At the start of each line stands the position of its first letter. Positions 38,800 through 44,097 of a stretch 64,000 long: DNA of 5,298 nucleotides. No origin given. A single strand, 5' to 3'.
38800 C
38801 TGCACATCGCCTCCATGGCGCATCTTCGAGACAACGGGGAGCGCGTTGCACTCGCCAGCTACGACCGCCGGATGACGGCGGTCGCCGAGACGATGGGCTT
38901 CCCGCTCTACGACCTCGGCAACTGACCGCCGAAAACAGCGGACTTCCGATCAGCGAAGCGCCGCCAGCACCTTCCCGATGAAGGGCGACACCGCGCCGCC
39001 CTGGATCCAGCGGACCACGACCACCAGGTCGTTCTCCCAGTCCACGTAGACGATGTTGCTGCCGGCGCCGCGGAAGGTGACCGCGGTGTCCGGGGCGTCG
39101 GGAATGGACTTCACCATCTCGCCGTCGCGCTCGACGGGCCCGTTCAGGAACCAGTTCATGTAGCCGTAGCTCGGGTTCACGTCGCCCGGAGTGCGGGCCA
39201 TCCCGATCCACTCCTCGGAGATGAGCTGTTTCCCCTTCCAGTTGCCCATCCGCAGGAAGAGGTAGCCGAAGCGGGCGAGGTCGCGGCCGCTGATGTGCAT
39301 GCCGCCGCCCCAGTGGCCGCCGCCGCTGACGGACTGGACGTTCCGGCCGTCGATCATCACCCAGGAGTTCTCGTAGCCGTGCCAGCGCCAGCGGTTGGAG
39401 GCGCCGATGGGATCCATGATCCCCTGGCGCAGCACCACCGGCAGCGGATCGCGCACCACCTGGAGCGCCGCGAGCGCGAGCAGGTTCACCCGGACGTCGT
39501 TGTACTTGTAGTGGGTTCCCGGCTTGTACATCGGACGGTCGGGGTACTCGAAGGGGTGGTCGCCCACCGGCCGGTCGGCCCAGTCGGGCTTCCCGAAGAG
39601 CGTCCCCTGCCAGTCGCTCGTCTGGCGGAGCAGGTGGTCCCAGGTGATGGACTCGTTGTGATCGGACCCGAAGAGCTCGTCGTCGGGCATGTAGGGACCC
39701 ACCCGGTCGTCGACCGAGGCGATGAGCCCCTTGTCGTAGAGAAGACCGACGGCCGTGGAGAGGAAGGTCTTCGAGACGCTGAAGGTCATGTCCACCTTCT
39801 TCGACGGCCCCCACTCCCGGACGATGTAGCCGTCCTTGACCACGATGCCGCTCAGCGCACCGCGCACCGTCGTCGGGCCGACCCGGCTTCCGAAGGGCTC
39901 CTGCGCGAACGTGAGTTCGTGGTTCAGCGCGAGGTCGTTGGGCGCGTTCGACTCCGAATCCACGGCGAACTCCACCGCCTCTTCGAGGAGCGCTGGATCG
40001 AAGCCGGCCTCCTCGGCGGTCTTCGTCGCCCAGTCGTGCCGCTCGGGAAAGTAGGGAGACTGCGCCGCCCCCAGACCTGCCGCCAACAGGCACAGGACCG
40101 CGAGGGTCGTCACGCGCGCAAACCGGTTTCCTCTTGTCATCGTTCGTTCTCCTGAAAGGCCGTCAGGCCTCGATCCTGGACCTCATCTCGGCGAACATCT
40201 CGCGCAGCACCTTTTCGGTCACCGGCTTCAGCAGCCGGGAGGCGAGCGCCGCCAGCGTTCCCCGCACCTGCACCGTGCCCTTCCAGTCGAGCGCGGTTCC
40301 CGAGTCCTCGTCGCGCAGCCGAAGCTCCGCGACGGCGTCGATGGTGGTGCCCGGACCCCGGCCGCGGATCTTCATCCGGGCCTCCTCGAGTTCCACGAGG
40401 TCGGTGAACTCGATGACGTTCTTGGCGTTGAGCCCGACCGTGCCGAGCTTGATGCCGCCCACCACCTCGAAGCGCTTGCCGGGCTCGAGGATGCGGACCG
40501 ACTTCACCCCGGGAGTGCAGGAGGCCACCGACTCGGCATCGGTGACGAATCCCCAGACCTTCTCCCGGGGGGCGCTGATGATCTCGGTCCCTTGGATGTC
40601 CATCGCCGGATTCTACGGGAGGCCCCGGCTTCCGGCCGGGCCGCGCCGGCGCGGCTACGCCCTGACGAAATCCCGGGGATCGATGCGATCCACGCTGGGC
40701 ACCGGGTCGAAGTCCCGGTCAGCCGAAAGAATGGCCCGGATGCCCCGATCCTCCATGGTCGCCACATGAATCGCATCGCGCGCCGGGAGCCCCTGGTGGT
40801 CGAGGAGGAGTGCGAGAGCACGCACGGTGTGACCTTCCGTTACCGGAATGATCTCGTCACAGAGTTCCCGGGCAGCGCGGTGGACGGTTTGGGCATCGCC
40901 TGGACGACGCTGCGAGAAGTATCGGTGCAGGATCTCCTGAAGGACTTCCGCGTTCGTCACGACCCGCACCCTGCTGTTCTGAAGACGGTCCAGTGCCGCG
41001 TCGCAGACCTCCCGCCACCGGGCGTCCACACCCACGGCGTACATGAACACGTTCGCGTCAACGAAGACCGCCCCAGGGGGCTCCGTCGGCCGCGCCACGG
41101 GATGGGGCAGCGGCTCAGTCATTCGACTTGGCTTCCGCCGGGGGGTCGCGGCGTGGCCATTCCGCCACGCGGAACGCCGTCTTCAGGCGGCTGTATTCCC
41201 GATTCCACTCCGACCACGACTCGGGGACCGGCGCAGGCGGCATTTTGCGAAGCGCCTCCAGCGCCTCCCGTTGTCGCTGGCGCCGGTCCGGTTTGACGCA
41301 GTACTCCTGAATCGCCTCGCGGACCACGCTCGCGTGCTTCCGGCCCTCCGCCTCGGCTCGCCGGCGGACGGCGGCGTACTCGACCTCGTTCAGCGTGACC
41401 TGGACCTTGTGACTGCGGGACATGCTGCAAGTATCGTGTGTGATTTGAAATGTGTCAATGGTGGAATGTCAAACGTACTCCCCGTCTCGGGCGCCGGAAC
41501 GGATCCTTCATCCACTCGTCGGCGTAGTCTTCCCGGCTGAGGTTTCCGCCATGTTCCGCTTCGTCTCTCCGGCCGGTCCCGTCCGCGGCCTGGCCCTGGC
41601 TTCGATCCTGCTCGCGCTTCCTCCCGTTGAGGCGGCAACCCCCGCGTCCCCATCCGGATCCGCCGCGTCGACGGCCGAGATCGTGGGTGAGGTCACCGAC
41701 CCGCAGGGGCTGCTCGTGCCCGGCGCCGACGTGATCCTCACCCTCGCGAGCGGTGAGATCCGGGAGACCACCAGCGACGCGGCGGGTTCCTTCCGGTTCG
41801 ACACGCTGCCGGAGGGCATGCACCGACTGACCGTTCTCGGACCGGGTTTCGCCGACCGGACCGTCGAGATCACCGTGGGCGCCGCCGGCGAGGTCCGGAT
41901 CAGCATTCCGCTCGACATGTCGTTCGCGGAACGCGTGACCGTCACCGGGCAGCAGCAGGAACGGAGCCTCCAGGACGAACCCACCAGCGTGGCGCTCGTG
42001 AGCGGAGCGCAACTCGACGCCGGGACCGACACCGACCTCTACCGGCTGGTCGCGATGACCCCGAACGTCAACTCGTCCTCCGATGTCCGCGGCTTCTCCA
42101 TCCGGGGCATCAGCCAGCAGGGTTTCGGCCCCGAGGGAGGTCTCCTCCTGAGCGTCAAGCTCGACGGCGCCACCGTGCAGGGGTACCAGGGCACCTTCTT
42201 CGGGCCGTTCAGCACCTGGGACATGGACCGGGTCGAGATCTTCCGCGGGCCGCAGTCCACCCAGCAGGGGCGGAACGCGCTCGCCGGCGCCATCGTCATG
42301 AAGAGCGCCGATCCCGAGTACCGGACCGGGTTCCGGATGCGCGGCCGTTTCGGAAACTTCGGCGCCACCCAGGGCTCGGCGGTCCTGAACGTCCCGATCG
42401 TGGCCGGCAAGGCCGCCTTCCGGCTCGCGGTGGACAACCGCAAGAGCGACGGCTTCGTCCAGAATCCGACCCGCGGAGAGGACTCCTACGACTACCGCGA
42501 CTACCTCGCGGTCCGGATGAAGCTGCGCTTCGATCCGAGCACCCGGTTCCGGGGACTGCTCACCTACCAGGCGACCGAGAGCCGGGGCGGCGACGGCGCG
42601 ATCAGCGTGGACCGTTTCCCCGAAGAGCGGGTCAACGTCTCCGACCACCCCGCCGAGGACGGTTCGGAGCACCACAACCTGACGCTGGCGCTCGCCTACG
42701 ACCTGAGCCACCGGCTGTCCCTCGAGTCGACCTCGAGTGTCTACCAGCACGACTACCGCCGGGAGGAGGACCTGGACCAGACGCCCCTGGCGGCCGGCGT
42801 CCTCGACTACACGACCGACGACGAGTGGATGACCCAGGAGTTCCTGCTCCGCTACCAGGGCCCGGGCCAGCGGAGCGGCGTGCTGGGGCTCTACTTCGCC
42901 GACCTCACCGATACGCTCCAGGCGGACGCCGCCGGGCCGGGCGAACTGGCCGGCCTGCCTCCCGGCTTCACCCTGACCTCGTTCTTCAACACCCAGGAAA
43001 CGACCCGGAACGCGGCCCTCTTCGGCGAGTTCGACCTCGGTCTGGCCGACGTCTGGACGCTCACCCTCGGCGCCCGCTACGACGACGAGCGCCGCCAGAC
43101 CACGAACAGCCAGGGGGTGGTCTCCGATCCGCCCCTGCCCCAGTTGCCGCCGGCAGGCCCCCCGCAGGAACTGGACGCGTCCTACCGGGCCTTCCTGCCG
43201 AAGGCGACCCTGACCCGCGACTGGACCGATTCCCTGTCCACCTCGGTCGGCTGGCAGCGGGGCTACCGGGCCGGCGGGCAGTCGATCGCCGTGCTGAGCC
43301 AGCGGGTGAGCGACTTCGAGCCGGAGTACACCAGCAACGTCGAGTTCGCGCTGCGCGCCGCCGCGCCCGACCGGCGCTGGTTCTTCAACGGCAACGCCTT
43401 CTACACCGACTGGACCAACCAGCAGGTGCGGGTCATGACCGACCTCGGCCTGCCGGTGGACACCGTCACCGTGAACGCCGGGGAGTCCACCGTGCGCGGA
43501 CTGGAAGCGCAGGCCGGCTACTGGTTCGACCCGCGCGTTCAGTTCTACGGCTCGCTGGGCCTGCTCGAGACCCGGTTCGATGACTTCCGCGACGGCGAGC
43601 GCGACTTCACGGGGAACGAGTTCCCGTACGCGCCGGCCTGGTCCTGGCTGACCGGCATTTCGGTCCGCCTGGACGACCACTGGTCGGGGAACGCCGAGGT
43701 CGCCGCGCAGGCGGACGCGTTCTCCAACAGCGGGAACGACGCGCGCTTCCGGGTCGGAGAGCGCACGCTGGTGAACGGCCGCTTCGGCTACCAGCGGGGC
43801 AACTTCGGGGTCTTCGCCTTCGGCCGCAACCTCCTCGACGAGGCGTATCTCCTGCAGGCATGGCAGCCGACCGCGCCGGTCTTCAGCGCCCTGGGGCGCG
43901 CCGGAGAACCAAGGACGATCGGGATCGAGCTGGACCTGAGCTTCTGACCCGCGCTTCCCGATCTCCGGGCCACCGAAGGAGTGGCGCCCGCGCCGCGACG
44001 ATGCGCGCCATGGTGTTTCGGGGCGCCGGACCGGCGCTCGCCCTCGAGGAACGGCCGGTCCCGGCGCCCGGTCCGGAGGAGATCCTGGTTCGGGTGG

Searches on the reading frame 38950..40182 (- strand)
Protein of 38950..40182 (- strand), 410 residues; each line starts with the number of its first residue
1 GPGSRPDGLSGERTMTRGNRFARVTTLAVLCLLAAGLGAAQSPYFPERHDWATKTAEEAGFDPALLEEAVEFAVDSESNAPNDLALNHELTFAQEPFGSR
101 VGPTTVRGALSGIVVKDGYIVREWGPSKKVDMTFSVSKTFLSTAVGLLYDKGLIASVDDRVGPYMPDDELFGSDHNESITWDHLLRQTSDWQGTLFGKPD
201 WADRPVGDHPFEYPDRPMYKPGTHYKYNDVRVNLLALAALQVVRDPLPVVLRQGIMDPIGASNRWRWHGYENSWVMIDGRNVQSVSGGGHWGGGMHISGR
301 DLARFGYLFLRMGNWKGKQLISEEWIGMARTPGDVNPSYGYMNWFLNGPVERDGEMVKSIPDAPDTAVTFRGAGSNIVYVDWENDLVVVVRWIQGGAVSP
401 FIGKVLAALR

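Call 51: search_protein_families(library=pfam, proteins=[window:38950-40182:-], max_evalue=0.001)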
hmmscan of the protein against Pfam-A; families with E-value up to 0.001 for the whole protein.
window:38950-40182:- (410 aa): 1 family
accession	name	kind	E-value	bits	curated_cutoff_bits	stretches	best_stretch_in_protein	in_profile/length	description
PF00144.29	Beta-lactamase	-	3.2e-17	63.2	27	1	132-390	51-306/329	Beta-lactamase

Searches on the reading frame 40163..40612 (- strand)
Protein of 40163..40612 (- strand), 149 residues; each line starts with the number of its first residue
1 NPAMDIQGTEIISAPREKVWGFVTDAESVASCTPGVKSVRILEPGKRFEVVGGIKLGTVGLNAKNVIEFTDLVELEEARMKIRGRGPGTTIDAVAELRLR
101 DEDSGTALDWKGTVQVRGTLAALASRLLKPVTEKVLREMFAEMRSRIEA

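Call 51: search_protein_families(library=pfam, proteins=[window:40163-40612:-], max_evalue=0.001)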
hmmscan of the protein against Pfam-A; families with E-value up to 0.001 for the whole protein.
window:40163-40612:- (149 aa): 4 families
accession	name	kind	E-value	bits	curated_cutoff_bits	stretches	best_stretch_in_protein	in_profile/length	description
PF06240.19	COXG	-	8.2e-27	94.1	22.2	1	8-147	1-139/140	Carbon monoxide dehydrogenase subunit G (CoxG)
PF10604.15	Polyketide_cyc2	-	9.6e-13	49.1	27.4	1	7-144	5-138/142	Polyketide cyclase / dehydrase and lipid transport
PF03364.25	Polyketide_cyc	-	1.1e-06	29.4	23.4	1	12-72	1-63/126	Polyketide cyclase / dehydrase and lipid transport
PF08327.17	AHSA1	-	4.1e-05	24.2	22.1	1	14-110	2-94/125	Activator of Hsp90 ATPase homolog 1-like protein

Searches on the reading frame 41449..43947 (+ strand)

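Call 7: search_protein_families(library=pfam, proteins=[window:41449-43947:+], max_evalue=0.001)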
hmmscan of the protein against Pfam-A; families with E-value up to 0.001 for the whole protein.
window:41449-43947:+ (832 aa): 4 families
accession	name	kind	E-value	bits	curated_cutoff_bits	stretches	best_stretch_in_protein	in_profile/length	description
PF00593.30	TonB_dep_Rec_b-barrel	-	5.2e-33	116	27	1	364-795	12-436/436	TonB dependent receptor-like, beta-barrel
PF13620.12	CarboxypepD_reg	-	7.5e-16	58.7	32.3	1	78-155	2-81/82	Carboxypeptidase regulatory-like domain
PF07715.20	Plug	-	7.3e-13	49.4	23.9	1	174-281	2-107/107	TonB-dependent Receptor Plug Domain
PF13715.12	CarbopepD_reg_2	-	2.6e-06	27.8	32.2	1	79-153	2-74/88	CarboxypepD_reg-like domain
